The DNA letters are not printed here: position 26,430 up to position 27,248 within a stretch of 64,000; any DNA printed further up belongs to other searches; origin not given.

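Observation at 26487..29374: Compact four-gene mercury operon with an unusual membrane-anchored thioredoxin-like component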

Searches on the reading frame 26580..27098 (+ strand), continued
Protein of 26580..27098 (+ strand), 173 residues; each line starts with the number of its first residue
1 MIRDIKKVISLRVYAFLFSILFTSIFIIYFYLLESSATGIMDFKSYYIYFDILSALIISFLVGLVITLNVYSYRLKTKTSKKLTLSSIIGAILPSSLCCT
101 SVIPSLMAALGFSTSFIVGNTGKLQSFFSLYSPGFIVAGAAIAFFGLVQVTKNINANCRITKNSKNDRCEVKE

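Call 83: search_protein_families(library=ncbifam, proteins=[L056:2214-3914:+, L058:5224-6636:+, L035:1816-3219:+, L041:5058-6434:-, L055:8141-9445:+, L031:8226-9548:+, L048:7875-9272:+, L056:4618-5124:+, L056:5121-5828:+, L057:3648-4001:+], max_evalue=0.001)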
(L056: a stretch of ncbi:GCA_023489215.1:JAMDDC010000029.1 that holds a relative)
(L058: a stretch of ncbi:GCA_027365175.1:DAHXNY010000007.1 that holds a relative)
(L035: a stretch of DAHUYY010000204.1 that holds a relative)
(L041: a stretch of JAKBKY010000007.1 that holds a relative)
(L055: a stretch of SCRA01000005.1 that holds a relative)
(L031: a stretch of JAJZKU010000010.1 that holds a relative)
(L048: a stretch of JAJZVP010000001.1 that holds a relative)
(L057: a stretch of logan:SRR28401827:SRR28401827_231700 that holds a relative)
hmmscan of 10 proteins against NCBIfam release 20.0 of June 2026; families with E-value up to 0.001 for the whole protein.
L056:2214-3914:+ (567 aa): 66 families (the best 25 are shown)
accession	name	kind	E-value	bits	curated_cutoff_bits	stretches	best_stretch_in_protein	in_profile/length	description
TIGR02053.1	MerA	equivalog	8.8e-168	559.1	454.45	1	100-567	1-464/465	mercury(II) reductase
NF010311.1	PRK13748.1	subfamily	3.1e-144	481.9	600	1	15-567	3-559/560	mercury(II) reductase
TIGR01350.1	lipoamide_DH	equivalog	2e-116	389.4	408.8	1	99-557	1-455/461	dihydrolipoyl dehydrogenase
NF004991.0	PRK06370.1-3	subfamily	4.8e-107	358.6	620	1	97-559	33-490/509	FAD-containing oxidoreductase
NF004992.0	PRK06370.1-4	equivalog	3.4e-94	315.9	629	1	97-548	2-447/459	FAD-containing oxidoreductase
NF004947.0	PRK06292.2-5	equivalog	7.3e-93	312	592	1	98-554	2-456/474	dihydrolipoyl dehydrogenase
NF004776.0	PRK06116.1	equivalog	2e-89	300.7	480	1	98-537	3-434/450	glutathione-disulfide reductase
NF004946.0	PRK06292.2-4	subfamily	8.3e-87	291.9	634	1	98-552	2-466/487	dihydrolipoyl dehydrogenase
NF040477.1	chlor_oxi_RclA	equivalog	3.2e-82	276.5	740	1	98-549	2-433/441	reactive chlorine resistance oxidoreductase RclA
NF005884.0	PRK07846.1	equivalog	7.2e-81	272.1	501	1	98-537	2-431/454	mycothione reductase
TIGR01424.1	gluta_reduc_2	equivalog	5.3e-79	265.9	606.05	1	100-537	3-430/446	glutathione-disulfide reductase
NF005572.0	PRK07251.1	equivalog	9.5e-78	261.8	537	1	99-549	3-432/438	FAD-containing oxidoreductase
NF004943.0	PRK06292.2-1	equivalog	1.2e-76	258.3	432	1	98-556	2-455/456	dihydrolipoyl dehydrogenase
TIGR01421.1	gluta_reduc_1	equivalog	1.3e-75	255.4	556.15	1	99-538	2-435/450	glutathione-disulfide reductase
NF041853.1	hythiocyan_redase_MerA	equivalog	2.9e-74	250.5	650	1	99-549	3-434/440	hypothiocyanous acid reductase MerA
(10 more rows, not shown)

L058:5224-6636:+ (471 aa): 55 families (the best 25 are shown)
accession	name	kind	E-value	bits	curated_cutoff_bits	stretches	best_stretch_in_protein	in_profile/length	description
TIGR02053.1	MerA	equivalog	8.8e-167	555.8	454.45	1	4-470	1-464/465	mercury(II) reductase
TIGR01350.1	lipoamide_DH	equivalog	1.5e-116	389.9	408.8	1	3-460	1-455/461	dihydrolipoyl dehydrogenase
NF010311.1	PRK13748.1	subfamily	1.4e-113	380.7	600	1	5-470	99-559/560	mercury(II) reductase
NF004947.0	PRK06292.2-5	equivalog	2.5e-102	343.2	592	1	1-457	1-456/474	dihydrolipoyl dehydrogenase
NF004991.0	PRK06370.1-3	subfamily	2e-96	323.5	620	1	2-461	34-489/509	FAD-containing oxidoreductase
NF004946.0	PRK06292.2-4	subfamily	8e-96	321.7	634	1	1-457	1-468/487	dihydrolipoyl dehydrogenase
NF004992.0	PRK06370.1-4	equivalog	4.3e-92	309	629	1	2-452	3-448/459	FAD-containing oxidoreductase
NF003585.0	PRK05249.1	equivalog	1.2e-91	307.6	465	1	2-457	5-455/464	Si-specific NAD(P)(+) transhydrogenase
NF004776.0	PRK06116.1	equivalog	6.7e-88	295.7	480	1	2-451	3-445/450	glutathione-disulfide reductase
NF004945.0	PRK06292.2-3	equivalog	4.6e-87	292.8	494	1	1-454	1-447/457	dihydrolipoyl dehydrogenase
NF004943.0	PRK06292.2-1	equivalog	5e-85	286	432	1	1-459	1-455/456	dihydrolipoyl dehydrogenase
NF005884.0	PRK07846.1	equivalog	4.5e-83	279.4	501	1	1-450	1-442/454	mycothione reductase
TIGR01424.1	gluta_reduc_2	equivalog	9e-82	275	606.05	1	3-451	2-441/446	glutathione-disulfide reductase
NF005883.0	PRK07845.1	equivalog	1.5e-80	271.4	479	1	7-459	6-459/466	NAD(P)H-quinone dehydrogenase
NF041853.1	hythiocyan_redase_MerA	equivalog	1.5e-78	264.6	650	1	1-452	1-434/440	hypothiocyanous acid reductase MerA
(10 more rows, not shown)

L035:1816-3219:+ (468 aa): 64 families (the best 25 are shown)
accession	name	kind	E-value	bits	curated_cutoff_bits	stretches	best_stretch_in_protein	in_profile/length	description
TIGR02053.1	MerA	equivalog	2.5e-156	521.3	454.45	1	9-468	2-465/465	mercury(II) reductase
NF010311.1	PRK13748.1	subfamily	1.5e-139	466.4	600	1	9-468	99-560/560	mercury(II) reductase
TIGR01350.1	lipoamide_DH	equivalog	1.6e-104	350.2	408.8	1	9-457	3-455/461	dihydrolipoyl dehydrogenase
NF004991.0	PRK06370.1-3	subfamily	6.2e-104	348.3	620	1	9-459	37-490/509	FAD-containing oxidoreductase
NF004992.0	PRK06370.1-4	equivalog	4.5e-91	305.6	629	1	9-439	6-438/459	FAD-containing oxidoreductase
NF004776.0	PRK06116.1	equivalog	9.3e-79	265.5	480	1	9-438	6-435/450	glutathione-disulfide reductase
NF004947.0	PRK06292.2-5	equivalog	3.9e-78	263.4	592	1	9-443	5-447/474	dihydrolipoyl dehydrogenase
NF005884.0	PRK07846.1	equivalog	4.1e-78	263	501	1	9-437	5-431/454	mycothione reductase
NF004943.0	PRK06292.2-1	equivalog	5.7e-78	262.7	432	1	8-456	4-455/456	dihydrolipoyl dehydrogenase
NF004946.0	PRK06292.2-4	subfamily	6.2e-76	256.1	634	1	9-440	5-454/487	dihydrolipoyl dehydrogenase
NF004990.0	PRK06370.1-1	equivalog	6.8e-75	252.5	842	1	9-425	6-424/459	FAD-containing oxidoreductase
NF005883.0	PRK07845.1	equivalog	3.2e-73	247.3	479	1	9-443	4-448/466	NAD(P)H-quinone dehydrogenase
TIGR01424.1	gluta_reduc_2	equivalog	3.7e-71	240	606.05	1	9-436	4-429/446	glutathione-disulfide reductase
NF003585.0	PRK05249.1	equivalog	6.6e-70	236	465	1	6-456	5-457/464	Si-specific NAD(P)(+) transhydrogenase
NF004939.0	PRK06292.1-1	equivalog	8.6e-70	235.7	435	1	7-459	5-461/476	dihydrolipoyl dehydrogenase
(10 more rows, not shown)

L041:5058-6434:- (459 aa): 60 families (the best 25 are shown)
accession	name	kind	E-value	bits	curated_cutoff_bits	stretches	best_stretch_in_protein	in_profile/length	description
TIGR02053.1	MerA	equivalog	1.6e-154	515.4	454.45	1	6-458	1-464/465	mercury(II) reductase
NF010311.1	PRK13748.1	subfamily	9.7e-126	420.8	600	1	6-458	98-559/560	mercury(II) reductase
TIGR01350.1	lipoamide_DH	equivalog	3.6e-102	342.4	408.8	1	6-445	2-452/461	dihydrolipoyl dehydrogenase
NF004991.0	PRK06370.1-3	subfamily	1.9e-100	336.8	620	1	4-452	34-492/509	FAD-containing oxidoreductase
NF040477.1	chlor_oxi_RclA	equivalog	1.2e-86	291.2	740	1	5-440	3-433/441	reactive chlorine resistance oxidoreductase RclA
NF004776.0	PRK06116.1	equivalog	1.5e-82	278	480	1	5-438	4-444/450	glutathione-disulfide reductase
NF004947.0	PRK06292.2-5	equivalog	1.7e-82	277.8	592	1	5-416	3-426/474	dihydrolipoyl dehydrogenase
NF005572.0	PRK07251.1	equivalog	2.6e-81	273.6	537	1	5-440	3-432/438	FAD-containing oxidoreductase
NF004939.0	PRK06292.1-1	equivalog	8.2e-77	258.9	435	1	2-441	2-452/476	dihydrolipoyl dehydrogenase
NF004992.0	PRK06370.1-4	equivalog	1.1e-76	258.2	629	1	5-439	4-447/459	FAD-containing oxidoreductase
NF041853.1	hythiocyan_redase_MerA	equivalog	1.6e-76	258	650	1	5-440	3-434/440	hypothiocyanous acid reductase MerA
NF004943.0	PRK06292.2-1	equivalog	1.6e-74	251.4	432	1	5-446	3-454/456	dihydrolipoyl dehydrogenase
NF003585.0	PRK05249.1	equivalog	2e-72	244.3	465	1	4-444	5-454/464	Si-specific NAD(P)(+) transhydrogenase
NF004946.0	PRK06292.2-4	subfamily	5.1e-72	243.2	634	1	5-439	3-462/487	dihydrolipoyl dehydrogenase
TIGR01424.1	gluta_reduc_2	equivalog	3.4e-71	240.1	606.05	1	6-439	3-441/446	glutathione-disulfide reductase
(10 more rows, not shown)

L055:8141-9445:+ (435 aa): 51 families (the best 25 are shown)
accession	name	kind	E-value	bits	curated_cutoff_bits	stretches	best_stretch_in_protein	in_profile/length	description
TIGR02053.1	MerA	equivalog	2e-103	346.9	454.45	1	2-428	40-456/465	mercury(II) reductase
TIGR01350.1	lipoamide_DH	equivalog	7.4e-101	338.1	408.8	1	1-427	40-456/461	dihydrolipoyl dehydrogenase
NF004992.0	PRK06370.1-4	equivalog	8.5e-99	331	629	1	2-425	44-455/459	FAD-containing oxidoreductase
NF004947.0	PRK06292.2-5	equivalog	3.4e-93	313.1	592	1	2-426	44-459/474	dihydrolipoyl dehydrogenase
NF004946.0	PRK06292.2-4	subfamily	5.6e-88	295.8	634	1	1-427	41-472/487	dihydrolipoyl dehydrogenase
NF005884.0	PRK07846.1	equivalog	1.2e-85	287.8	501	1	1-424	40-450/454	mycothione reductase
NF004991.0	PRK06370.1-3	subfamily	2.2e-85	287.1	620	1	1-421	74-483/509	FAD-containing oxidoreductase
NF004990.0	PRK06370.1-1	equivalog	1.8e-80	270.9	842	1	2-425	44-455/459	FAD-containing oxidoreductase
TIGR03452.1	mycothione_red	equivalog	1.1e-79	268.5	635.65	1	1-422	39-449/452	mycothione reductase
NF004939.0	PRK06292.1-1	equivalog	3.4e-78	263.4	435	1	2-430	45-463/476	dihydrolipoyl dehydrogenase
NF040477.1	chlor_oxi_RclA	equivalog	1.6e-74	251.2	740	1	1-422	44-437/441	reactive chlorine resistance oxidoreductase RclA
NF004943.0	PRK06292.2-1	equivalog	3.9e-74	250.1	432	1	3-423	45-453/456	dihydrolipoyl dehydrogenase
NF004776.0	PRK06116.1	equivalog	6.3e-72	243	480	1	2-416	44-444/450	glutathione-disulfide reductase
NF010311.1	PRK13748.1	subfamily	2.1e-71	241.5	600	1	1-422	136-545/560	mercury(II) reductase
NF003585.0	PRK05249.1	equivalog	3e-69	233.8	465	1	2-421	47-453/464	Si-specific NAD(P)(+) transhydrogenase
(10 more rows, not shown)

L031:8226-9548:+ (441 aa): 47 families (the best 25 are shown)
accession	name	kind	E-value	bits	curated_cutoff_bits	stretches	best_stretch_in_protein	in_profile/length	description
TIGR02053.1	MerA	equivalog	5e-153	510.4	454.45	1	10-440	32-464/465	mercury(II) reductase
TIGR01350.1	lipoamide_DH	equivalog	1.5e-104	350.3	408.8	1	10-431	33-456/461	dihydrolipoyl dehydrogenase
NF010311.1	PRK13748.1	subfamily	5e-99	332.6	600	1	8-440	127-559/560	mercury(II) reductase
NF004947.0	PRK06292.2-5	equivalog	1.5e-93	314.3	592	1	11-428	37-457/474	dihydrolipoyl dehydrogenase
NF004991.0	PRK06370.1-3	subfamily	8e-88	295.2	620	1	8-431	65-489/509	FAD-containing oxidoreductase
NF004946.0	PRK06292.2-4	subfamily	3e-83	280.2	634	1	8-425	32-466/487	dihydrolipoyl dehydrogenase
NF004776.0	PRK06116.1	equivalog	2.4e-82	277.3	480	1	8-422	34-446/450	glutathione-disulfide reductase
NF004943.0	PRK06292.2-1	equivalog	4.9e-82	276.1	432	1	11-429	37-455/456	dihydrolipoyl dehydrogenase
NF003585.0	PRK05249.1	equivalog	8.6e-82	275.2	465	1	10-430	39-458/464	Si-specific NAD(P)(+) transhydrogenase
NF004992.0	PRK06370.1-4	equivalog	2.3e-80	270.3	629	1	8-422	34-448/459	FAD-containing oxidoreductase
NF004945.0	PRK06292.2-3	equivalog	4.7e-76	256.6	494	1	8-423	33-446/457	dihydrolipoyl dehydrogenase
NF005884.0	PRK07846.1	equivalog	6.4e-76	255.8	501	1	9-423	32-445/454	mycothione reductase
TIGR01424.1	gluta_reduc_2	equivalog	2.8e-74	250.3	606.05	1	7-422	31-442/446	glutathione-disulfide reductase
NF041853.1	hythiocyan_redase_MerA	equivalog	4e-71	240.1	650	1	11-422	38-434/440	hypothiocyanous acid reductase MerA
NF005883.0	PRK07845.1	equivalog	5.9e-70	236.5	479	1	10-429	34-459/466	NAD(P)H-quinone dehydrogenase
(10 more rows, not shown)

L048:7875-9272:+ (466 aa): 59 families (the best 25 are shown)
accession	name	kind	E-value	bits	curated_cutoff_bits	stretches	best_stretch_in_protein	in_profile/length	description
TIGR02053.1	MerA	equivalog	1.2e-159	532.2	454.45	1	5-466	2-465/465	mercury(II) reductase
NF010311.1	PRK13748.1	subfamily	9.9e-134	447.2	600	1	5-466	99-560/560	mercury(II) reductase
TIGR01350.1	lipoamide_DH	equivalog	7.6e-109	364.5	408.8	1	5-452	3-452/461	dihydrolipoyl dehydrogenase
NF004991.0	PRK06370.1-3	subfamily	2e-104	349.9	620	1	5-457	37-490/509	FAD-containing oxidoreductase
NF004992.0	PRK06370.1-4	equivalog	3.4e-84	282.9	629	1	5-438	6-439/459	FAD-containing oxidoreductase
NF004776.0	PRK06116.1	equivalog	1.3e-81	274.9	480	1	5-437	6-436/450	glutathione-disulfide reductase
NF004947.0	PRK06292.2-5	equivalog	3.2e-81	273.6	592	1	2-437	2-441/474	dihydrolipoyl dehydrogenase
NF005884.0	PRK07846.1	equivalog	1.5e-79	267.7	501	1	1-436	1-432/454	mycothione reductase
NF004946.0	PRK06292.2-4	subfamily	4.1e-79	266.6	634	1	2-443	2-459/487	dihydrolipoyl dehydrogenase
NF004943.0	PRK06292.2-1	equivalog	8.8e-78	262.1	432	1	3-452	3-453/456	dihydrolipoyl dehydrogenase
NF040477.1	chlor_oxi_RclA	equivalog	8.4e-75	252.1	740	1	7-447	7-433/441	reactive chlorine resistance oxidoreductase RclA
NF004939.0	PRK06292.1-1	equivalog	1.5e-73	248.1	435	1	3-457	5-461/476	dihydrolipoyl dehydrogenase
TIGR01424.1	gluta_reduc_2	equivalog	4.3e-73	246.4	606.05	1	5-437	4-432/446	glutathione-disulfide reductase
NF005883.0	PRK07845.1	equivalog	4.9e-73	246.7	479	1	5-444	4-449/466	NAD(P)H-quinone dehydrogenase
NF041853.1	hythiocyan_redase_MerA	equivalog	1.8e-72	244.6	650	1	1-447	1-434/440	hypothiocyanous acid reductase MerA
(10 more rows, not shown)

L056:4618-5124:+ (169 aa): 0 families

L056:5121-5828:+ (236 aa): 2 families
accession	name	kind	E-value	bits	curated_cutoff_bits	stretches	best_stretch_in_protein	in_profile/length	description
NF002854.0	PRK03147.1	subfamily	5.7e-05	23.1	170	1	58-152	15-102/176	thiol-disulfide oxidoreductase ResA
TIGR00385.1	dsbE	subfamily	0.00045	19.9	123.15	0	60-156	9-102/173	DsbE family thiol:disulfide interchange protein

L057:3648-4001:+ (118 aa): 0 families

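Call 89: search_dna_similar(query=P0073, collection=plasmids, mode=protein, max_evalue=0.001, max_rows=15)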
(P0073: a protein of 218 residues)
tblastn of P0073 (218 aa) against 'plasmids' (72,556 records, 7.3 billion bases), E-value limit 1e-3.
No match.

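Call 99: find_encoding_contigs(protein=P0040, flank=4000, max_places=1)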
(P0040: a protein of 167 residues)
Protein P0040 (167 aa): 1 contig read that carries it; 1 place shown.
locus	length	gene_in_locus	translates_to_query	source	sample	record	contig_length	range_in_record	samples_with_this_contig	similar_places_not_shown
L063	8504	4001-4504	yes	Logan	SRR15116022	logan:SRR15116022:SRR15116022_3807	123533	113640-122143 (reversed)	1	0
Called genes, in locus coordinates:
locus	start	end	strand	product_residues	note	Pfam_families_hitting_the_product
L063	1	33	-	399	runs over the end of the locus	-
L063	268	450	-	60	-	-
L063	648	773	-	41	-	-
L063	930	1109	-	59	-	-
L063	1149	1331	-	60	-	-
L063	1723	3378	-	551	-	PF00801:PKD (weak)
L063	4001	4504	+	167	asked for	-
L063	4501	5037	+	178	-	PF00578:AhpC-TSA, PF08534:Redoxin (weak)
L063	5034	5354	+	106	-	PF01022:HTH_5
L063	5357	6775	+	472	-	PF01134:GIDA (faint), PF03486:HI0933_like (faint), PF07992:Pyr_redox_2, PF13738:Pyr_redox_3, PF00070:Pyr_redox, PF02852:Pyr_redox_dim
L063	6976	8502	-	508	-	PF00474:SSF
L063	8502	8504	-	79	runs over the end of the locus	PF11755:DUF3311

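Call 100: find_encoding_contigs(protein=P0058, flank=4000, max_places=1)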
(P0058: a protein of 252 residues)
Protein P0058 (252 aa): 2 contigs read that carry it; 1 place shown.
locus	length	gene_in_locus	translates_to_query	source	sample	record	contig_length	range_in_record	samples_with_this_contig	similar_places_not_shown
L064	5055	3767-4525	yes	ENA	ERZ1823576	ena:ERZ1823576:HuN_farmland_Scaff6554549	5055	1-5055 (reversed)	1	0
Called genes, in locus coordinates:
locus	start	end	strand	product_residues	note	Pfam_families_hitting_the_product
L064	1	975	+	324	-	?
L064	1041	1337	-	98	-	-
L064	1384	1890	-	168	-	PF07274:DUF1440 (weak)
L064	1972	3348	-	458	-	PF01134:GIDA (faint), PF07992:Pyr_redox_2, PF12831:FAD_oxidored (weak), PF13450:NAD_binding_8 (faint), PF13738:Pyr_redox_3 (faint), PF00070:Pyr_redox, PF02852:Pyr_redox_dim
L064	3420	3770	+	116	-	PF21476:PF0610-like_N (faint), PF12802:MarR_2 (faint), PF12840:HTH_20 (weak), PF01022:HTH_5, PF01978:TrmB (weak)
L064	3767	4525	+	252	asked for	-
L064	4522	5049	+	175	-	PF00578:AhpC-TSA (faint), PF08534:Redoxin (weak)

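Call 101: find_encoding_contigs(protein=P0052, flank=4000, max_places=1)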
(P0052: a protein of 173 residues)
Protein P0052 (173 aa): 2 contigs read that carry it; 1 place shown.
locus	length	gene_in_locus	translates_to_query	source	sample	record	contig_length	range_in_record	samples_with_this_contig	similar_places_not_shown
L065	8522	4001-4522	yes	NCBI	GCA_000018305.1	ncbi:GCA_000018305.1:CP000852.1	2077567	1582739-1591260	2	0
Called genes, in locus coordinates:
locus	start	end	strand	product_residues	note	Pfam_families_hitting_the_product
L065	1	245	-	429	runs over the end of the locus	-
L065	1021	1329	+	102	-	-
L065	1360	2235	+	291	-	PF10040:CRISPR_Cas6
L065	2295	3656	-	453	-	PF03486:HI0933_like (faint), PF07992:Pyr_redox_2, PF13738:Pyr_redox_3, PF00070:Pyr_redox, PF02852:Pyr_redox_dim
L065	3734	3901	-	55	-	PF24273:TRASH_HVO_1752_C, PF04945:YHS (weak)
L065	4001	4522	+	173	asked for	-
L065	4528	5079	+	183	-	-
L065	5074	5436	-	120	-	PF25212:HVO_A0114 (weak), PF01022:HTH_5, PF01978:TrmB (weak)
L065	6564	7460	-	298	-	PF09651:Cas_APE2256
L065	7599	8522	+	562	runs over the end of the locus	PF22230:Csx1_CARF, PF09455:Csx1_HEPN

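Call 106: find_homologous_proteins(query=P0052, max_evalue=0.001)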
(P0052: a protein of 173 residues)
Query P0052 (173 aa): 1 proteins with E <= 0.001 among 640 candidates.
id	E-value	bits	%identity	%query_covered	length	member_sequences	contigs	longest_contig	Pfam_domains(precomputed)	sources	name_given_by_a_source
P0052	1.1e-99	349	100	100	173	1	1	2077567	-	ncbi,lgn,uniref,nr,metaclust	ncbi:hypothetical protein [Caldivirga maquilingensis]|uniref:Uncharacterized protein n=1 Tax=Caldivi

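Call 107: list_cluster_members(proteins=[P0050, P0055, P0072, P0075, P0045, P0048, P0053, P0054, P0057, P0062])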
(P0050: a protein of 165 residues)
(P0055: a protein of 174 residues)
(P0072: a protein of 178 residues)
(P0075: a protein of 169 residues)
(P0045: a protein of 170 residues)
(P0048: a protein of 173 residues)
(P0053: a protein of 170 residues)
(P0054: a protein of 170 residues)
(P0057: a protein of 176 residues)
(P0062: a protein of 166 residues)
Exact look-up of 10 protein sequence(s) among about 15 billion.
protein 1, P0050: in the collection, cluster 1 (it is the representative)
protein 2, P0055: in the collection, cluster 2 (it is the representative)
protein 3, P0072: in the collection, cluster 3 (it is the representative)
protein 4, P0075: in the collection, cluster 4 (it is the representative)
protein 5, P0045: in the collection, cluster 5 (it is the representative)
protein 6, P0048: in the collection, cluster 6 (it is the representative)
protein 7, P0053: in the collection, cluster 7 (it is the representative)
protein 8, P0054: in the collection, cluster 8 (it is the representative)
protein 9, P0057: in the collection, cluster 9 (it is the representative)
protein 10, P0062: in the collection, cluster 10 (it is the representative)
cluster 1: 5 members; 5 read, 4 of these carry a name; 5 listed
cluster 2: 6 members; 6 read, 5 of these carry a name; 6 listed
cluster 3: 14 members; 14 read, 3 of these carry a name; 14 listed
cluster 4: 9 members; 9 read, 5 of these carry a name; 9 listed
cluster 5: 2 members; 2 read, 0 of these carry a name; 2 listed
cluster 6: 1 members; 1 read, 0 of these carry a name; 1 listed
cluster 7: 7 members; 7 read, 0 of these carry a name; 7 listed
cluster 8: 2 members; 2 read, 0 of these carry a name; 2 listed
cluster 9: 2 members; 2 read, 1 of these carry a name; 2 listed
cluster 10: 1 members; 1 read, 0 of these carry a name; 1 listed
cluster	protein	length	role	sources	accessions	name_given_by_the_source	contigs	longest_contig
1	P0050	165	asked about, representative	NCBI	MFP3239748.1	MAG: hypothetical protein RXQ94_01305 [Caldivirga sp.]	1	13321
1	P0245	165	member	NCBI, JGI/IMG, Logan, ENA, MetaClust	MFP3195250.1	MAG: hypothetical protein RXQ74_00080 [Caldivirga sp.] | hypothetical protein | \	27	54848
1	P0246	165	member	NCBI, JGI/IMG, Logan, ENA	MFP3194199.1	MAG: hypothetical protein RXR11_02755 [Caldivirga sp.] | hypothetical protein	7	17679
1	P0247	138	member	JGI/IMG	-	hypothetical protein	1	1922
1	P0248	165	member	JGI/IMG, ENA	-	-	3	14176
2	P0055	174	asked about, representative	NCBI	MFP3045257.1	MAG: hypothetical protein RXR03_06610 [Thermocladium sp.]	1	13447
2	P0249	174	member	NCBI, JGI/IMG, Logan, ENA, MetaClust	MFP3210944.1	MAG: hypothetical protein RXR16_05530 [Thermocladium sp.] | \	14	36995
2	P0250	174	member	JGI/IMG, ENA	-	hypothetical protein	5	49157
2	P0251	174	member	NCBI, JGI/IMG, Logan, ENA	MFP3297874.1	MAG: hypothetical protein RXO22_02140 [Thermocladium sp.] | hypothetical protein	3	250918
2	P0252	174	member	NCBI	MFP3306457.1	MAG: hypothetical protein RXN93_03900 [Thermocladium sp.]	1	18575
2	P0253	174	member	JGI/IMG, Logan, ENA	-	-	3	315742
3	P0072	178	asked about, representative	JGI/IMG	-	-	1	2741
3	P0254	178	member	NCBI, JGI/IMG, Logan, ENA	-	hypothetical protein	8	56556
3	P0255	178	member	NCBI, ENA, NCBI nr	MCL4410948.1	hypothetical protein M1452_00185 [Candidatus Marsarchaeota archaeon] | hypothetical protein [Candidatus Marsarchaeota archaeon]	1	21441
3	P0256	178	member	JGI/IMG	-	hypothetical protein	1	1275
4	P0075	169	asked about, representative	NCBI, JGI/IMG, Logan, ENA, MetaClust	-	\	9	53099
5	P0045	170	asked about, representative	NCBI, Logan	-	-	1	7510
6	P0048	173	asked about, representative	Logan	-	-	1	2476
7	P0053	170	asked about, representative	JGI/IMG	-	-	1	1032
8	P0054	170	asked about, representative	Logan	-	-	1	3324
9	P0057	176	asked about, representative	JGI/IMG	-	hypothetical protein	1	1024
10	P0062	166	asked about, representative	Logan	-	-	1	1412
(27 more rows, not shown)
